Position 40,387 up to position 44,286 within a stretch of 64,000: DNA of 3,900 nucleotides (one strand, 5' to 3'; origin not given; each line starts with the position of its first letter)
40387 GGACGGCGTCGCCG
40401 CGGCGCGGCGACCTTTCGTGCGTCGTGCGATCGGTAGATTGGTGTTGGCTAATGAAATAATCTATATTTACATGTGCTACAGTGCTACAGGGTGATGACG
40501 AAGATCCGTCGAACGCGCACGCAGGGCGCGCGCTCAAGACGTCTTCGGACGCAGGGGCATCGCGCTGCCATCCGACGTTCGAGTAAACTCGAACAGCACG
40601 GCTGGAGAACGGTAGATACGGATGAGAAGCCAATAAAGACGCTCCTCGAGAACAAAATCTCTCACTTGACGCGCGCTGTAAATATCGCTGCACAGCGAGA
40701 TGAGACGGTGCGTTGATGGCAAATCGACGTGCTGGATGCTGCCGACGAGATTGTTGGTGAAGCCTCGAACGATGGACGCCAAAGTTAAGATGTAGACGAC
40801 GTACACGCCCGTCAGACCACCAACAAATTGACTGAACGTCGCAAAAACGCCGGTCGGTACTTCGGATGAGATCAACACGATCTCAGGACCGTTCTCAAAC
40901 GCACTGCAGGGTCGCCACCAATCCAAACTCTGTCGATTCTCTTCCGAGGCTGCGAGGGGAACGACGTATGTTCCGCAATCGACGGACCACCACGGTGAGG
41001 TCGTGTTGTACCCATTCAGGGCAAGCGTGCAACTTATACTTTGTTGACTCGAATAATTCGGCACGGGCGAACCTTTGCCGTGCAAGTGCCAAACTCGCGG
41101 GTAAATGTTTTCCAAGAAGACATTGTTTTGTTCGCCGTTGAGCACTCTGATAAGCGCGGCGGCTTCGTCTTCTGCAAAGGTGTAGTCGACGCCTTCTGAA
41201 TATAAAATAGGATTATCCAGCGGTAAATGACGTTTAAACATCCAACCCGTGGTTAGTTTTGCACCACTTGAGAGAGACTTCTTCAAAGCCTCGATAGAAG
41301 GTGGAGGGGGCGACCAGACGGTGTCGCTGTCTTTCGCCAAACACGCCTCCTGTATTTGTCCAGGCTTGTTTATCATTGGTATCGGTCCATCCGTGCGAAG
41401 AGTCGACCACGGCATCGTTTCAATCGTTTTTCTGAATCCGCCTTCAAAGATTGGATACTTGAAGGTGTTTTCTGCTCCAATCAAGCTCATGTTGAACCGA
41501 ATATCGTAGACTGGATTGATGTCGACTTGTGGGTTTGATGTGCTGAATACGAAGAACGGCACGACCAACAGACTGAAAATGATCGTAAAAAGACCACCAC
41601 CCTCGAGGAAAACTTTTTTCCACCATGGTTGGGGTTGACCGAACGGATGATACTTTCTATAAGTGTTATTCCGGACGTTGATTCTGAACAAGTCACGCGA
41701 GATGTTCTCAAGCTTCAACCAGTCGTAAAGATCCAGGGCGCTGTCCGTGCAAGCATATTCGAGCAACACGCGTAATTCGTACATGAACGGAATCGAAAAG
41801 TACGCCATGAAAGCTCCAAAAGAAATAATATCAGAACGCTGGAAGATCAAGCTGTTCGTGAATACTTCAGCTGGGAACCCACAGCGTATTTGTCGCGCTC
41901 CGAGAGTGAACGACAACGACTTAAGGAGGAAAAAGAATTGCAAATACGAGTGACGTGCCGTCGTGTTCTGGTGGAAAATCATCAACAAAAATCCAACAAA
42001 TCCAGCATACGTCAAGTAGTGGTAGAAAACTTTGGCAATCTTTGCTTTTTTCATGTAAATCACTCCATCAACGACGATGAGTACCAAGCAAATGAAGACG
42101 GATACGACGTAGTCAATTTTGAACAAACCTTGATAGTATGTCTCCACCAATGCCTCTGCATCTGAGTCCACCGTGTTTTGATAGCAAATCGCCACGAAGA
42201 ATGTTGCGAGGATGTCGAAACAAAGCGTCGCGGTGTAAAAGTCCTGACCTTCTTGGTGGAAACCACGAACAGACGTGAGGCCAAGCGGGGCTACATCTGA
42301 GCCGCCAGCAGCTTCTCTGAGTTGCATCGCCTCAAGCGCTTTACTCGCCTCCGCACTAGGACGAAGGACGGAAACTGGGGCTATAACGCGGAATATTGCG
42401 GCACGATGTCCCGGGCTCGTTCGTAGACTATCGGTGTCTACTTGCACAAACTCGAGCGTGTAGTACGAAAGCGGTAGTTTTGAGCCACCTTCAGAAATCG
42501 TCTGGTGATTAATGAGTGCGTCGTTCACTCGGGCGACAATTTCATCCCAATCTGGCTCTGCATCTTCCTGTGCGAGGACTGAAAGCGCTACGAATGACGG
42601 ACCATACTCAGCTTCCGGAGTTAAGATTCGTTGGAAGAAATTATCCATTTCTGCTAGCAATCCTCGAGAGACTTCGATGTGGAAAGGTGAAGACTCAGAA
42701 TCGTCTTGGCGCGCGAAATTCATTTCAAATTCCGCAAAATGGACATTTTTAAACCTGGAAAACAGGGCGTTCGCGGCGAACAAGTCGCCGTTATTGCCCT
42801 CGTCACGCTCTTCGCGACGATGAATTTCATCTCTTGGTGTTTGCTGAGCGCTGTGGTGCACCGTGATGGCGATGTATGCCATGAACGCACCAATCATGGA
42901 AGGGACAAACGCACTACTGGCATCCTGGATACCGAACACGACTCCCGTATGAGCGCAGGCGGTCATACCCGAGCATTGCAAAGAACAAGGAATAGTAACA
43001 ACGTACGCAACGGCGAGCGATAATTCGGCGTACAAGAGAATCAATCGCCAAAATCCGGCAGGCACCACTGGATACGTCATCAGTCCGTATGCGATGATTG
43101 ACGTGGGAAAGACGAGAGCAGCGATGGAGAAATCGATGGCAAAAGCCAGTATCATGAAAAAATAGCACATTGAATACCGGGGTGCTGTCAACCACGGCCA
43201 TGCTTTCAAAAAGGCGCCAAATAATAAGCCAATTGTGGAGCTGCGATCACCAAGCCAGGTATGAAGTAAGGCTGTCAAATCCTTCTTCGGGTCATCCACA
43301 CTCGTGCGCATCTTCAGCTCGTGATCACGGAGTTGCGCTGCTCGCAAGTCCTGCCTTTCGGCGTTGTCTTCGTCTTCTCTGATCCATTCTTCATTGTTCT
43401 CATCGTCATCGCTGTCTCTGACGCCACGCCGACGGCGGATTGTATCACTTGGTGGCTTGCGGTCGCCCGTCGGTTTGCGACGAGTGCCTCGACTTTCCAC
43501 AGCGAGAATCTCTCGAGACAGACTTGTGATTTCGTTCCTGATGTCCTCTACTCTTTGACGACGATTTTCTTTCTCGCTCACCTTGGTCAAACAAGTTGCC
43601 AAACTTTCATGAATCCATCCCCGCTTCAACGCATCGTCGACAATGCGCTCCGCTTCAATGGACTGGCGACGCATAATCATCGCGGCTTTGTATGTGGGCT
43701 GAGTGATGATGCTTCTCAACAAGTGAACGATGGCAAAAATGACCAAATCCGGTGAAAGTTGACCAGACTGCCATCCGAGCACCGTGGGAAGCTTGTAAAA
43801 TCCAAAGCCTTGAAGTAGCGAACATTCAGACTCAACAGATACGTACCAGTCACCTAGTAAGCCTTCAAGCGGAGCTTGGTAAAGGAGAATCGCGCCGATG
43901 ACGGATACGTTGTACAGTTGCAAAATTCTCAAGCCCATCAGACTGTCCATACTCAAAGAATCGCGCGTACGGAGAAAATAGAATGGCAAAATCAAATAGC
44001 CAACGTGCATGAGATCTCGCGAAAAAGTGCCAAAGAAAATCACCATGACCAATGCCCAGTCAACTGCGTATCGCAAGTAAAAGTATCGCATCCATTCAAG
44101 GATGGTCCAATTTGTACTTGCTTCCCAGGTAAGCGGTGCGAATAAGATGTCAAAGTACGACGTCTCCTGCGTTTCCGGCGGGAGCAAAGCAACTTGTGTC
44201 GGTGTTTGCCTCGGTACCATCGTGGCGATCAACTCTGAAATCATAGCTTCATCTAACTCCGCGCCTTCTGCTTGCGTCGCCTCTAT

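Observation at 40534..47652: Full-length Piezo mechanosensitive channel homolog as a single 7.1-kb exon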

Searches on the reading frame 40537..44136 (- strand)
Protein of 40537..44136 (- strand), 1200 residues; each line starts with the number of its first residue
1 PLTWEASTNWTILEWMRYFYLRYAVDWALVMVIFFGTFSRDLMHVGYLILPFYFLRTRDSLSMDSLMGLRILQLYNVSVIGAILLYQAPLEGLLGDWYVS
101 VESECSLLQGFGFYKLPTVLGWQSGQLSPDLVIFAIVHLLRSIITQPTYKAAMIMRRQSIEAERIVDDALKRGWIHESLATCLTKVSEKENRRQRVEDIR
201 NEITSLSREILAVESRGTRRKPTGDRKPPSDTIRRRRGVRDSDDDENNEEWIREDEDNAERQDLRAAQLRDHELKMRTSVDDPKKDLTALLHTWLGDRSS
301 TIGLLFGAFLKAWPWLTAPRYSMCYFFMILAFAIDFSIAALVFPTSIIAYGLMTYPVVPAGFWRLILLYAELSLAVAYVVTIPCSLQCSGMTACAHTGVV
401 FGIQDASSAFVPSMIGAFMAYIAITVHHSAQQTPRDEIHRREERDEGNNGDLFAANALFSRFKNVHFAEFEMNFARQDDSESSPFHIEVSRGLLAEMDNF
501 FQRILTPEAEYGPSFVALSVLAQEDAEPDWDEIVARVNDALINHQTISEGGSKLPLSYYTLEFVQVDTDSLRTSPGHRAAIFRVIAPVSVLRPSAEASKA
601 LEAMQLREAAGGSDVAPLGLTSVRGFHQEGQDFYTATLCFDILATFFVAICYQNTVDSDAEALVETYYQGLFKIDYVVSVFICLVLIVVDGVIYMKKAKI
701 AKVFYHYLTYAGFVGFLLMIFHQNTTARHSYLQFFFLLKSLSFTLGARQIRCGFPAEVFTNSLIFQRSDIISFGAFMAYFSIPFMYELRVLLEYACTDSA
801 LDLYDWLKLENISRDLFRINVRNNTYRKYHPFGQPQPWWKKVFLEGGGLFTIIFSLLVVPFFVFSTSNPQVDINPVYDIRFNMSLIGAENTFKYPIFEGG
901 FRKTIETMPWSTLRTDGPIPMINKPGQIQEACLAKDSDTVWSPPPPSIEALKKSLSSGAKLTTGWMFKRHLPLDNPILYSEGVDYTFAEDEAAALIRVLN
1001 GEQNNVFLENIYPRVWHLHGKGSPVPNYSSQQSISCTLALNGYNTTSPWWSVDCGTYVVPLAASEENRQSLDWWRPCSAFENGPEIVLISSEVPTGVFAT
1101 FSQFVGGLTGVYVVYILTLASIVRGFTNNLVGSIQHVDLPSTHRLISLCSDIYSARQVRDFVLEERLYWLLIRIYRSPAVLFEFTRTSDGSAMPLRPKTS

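Call 64: predict_structure(alignment_id=A2)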
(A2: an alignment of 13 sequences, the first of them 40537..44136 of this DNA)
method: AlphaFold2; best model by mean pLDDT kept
length: 1200 residues; sequences in the alignment: 13
mean_pLDDT: 60.3   pTM: 0.48
mean pLDDT of the five models: 60.3, 59.9, 54.8, 53.6, 52.8
residues with pLDDT >= 90: 0; 70-90: 423; 50-70: 419; < 50: 358
segments of 3 or more residues with pLDDT < 50: 1-10, 89-91, 93-102, 116-124, 173-183, 211-319, 354-356, 434-493, 551-553, 659-670, 757-781, 796-837, 839-846, 974-976, 1070-1072, 1128-1140, 1184-1200
pLDDT, mean of each block of 10 residues (from residue 1): 34 59 73 79 78 68 61 79 63 44 56 52 54 80 71 63 55 47 52 61 57 37 29 26 29 36 44 39 37 39 38 39 71 77 75 56 78 84 70 73 74 82 74 51 42 35 34 35 36 53 56 73 66 80 73 59 68 63 74 78 78 64 69 70 74 55 46 64 73 64 78 69 54 70 73 52 37 40 52 47 39 35 36 42 49 64 60 73 80 78 78 71 71 83 76 80 80 54 73 84 80 73 56 79 76 69 51 55 77 61 60 68 54 40 61 69 64 55 47 39
secondary structure, 60 per line:
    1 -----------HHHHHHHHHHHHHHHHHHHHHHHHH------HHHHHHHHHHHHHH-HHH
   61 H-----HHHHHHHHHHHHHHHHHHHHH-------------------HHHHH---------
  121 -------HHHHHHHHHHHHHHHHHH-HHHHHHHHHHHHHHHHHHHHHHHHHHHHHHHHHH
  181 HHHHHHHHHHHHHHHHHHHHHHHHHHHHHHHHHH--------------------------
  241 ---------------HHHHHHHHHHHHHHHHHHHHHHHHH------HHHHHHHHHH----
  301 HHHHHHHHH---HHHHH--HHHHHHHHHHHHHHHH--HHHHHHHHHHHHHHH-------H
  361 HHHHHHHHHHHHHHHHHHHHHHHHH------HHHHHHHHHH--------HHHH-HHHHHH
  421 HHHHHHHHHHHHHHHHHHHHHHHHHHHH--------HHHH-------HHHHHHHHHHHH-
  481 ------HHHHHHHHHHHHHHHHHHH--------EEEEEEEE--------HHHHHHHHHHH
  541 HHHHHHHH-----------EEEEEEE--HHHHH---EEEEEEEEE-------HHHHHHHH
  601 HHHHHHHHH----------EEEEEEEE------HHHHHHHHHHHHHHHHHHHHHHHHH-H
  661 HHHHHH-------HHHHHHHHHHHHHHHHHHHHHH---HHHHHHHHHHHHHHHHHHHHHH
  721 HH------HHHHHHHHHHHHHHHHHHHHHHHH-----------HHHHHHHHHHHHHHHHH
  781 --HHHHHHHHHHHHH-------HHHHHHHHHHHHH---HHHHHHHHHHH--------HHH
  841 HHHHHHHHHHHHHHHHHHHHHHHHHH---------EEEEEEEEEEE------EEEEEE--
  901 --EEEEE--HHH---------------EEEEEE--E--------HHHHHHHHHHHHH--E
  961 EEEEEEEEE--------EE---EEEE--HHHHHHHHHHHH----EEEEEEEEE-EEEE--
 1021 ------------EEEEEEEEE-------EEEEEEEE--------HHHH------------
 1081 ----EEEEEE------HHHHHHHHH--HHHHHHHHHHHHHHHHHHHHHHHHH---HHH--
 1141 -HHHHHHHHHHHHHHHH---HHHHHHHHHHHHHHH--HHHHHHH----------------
elements in order (helices of 4 or more, strands of 3 or more residues): H12-36 H43-56 H58-61 H67-87 H107-111 H128-145 H147-214 H256-280 H287-296 H301-309 H313-317 H320-335 H338-352 H360-385 H392-401 H410-413 H415-448 H457-460 H468-479 H487-505 E514-521 H530-548 E560-566 H569-573 E577-585 H593-609 E620-627 H634-658 H660-666 H674-695 H699-722 H729-752 H764-780 H783-795 H803-815 H819-829 H838-866 E876-886 E893-898 E903-907 E928-933 H945-957 E960-969 E983-986 H989-1000 E1005-1013 E1015-1018 E1033-1041 E1049-1056 H1065-1068 E1085-1090 H1097-1105 H1108-1132 H1142-1157 H1161-1175 H1178-1184
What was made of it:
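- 43495..43698 (-): Predicted beam: a cytosolic helix of about 68 residues between THU7 and THU8. AlphaFold2 model of the C-terminal 1200 aa, helix 147-214 (call 64).
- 42256..42597 (-): Predicted beta-alpha-beta-beta-alpha-beta cytosolic module in the THU8-THU9 loop, of unknown role. AlphaFold2 model residues 514-627, pLDDT about 56-80 (call 64).
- On Piezo-type mechanosensitive channel: THU7, THU8 and THU9 are each resolved as four helices in the C-terminal model (call 64).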

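Call 67: fold_search(model_id=the predicted structure, library=pdb)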
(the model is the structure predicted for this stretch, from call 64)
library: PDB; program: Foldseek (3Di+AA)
matches with E <= 10: 328; with E <= 0.001: 20
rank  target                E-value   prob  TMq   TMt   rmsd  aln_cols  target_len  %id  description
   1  9vee_A                5.5e-23  1.00  0.34  0.30  22.7      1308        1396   16  The cryo-EM structure of human Piezo2-MDFIC2 complex (composite map) (released 2026-04-08)
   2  7wlt_A                4.2e-22  1.00  0.31  0.28  23.6      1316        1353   16  the Curved Structure of mPIEZO1 in Lipid Bilayer (released 2022-04-13)
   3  6b3r_A                2.0e-21  1.00  0.31  0.26  23.2      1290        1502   16  Structure of the mechanosensitive channel Piezo1 (released 2017-12-20)
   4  8ixo_A                5.1e-21  1.00  0.28  0.25  27.8      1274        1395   16  Intermediate structure of mPIEZO1-S2472E (released 2025-01-01)
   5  9uox_A                5.9e-20  1.00  0.30  0.27  25.8      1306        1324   15  Structure of C. elegans piezo channel isoform k (released 2025-12-24)
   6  6bpz_A                6.5e-20  1.00  0.27  0.34  23.2      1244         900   15  Structure of the mechanically activated ion channel Piezo1 (released 2017-12-27)
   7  8yez_A                6.8e-20  1.00  0.28  0.27  22.8      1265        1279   17  Human PIEZO1 (released 2025-01-22)
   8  8imz_A                1.1e-19  1.00  0.30  0.30  23.5      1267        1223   16  Cryo-EM structure of mouse Piezo1-MDFIC complex (composite map) (released 2023-08-09)
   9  9uoy_A                1.2e-19  1.00  0.30  0.20  25.0      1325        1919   14  Structure of C. elegans piezo channel (released 2025-12-24)
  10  6kg7_A                1.5e-19  1.00  0.30  0.22  22.8      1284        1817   16  Cryo-EM Structure of the Mammalian Tactile Channel Piezo2 (released 2019-09-04)
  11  7wlu_A                2.7e-19  1.00  0.24  0.20  28.3      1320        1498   17  The Flattened Structure of mPIEZO1 in Lipid Bilayer (released 2022-04-13)
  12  8ixn_A                8.6e-19  1.00  0.31  0.28  22.7      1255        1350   16  Curved structure of mPIEZO1-S2472E (released 2025-01-01)
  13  6lqi_A                1.2e-18  1.00  0.27  0.26  23.6      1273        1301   16  Cryo-EM structure of the mouse Piezo1 isoform Piezo1.1 (released 2020-03-04)
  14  9zis_A                1.4e-18  1.00  0.28  0.19  23.4      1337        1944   15  C. elegans PEZO-1 Isoform G (released 2025-12-24)
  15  9zit_A                1.4e-18  1.00  0.28  0.26  23.5      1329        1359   16  C. elegans PEZO-1 Isoform K (released 2025-12-24)
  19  4pke                  1.5e-04  1.00  0.14  0.67   5.6       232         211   12  The structure of a conserved Piezo channel domain reveals a novel beta sandwich fold (released 2014-10-08)
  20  4pkx                  1.5e-04  1.00  0.14  0.61   6.5       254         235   10  The structure of a conserved Piezo channel domain reveals a novel beta sandwich fold (released 2014-10-08)
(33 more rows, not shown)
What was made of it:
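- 40576..41385 (-): Cap (C-terminal extracellular domain), inner pore helix (about 40741..40815) and C-terminal domain (Pfam Piezo_cap). Foldseek matches the crystal structures of the C. elegans cap domain, 4pke/4pkx, with TM-score 0.61-0.67 (call 67).
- On Piezo-type mechanosensitive channel: The model's cap matches 4pke/4pkx (call 67).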

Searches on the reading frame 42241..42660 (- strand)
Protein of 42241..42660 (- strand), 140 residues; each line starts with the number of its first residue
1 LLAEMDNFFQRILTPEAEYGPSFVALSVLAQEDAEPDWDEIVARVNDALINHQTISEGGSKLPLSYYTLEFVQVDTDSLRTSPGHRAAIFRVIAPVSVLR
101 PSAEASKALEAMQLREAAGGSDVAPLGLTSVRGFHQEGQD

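Call 79: search_protein_families(library=pfam, proteins=[window:42241-42660:-], max_evalue=10)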
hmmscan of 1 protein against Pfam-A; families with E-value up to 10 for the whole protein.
window:42241-42660:- (140 aa): 0 families
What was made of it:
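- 42256..42597 (-): No Pfam hit (call 79).
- Tried and rejected: The alpha/beta loop module has no Pfam hit (call 79).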
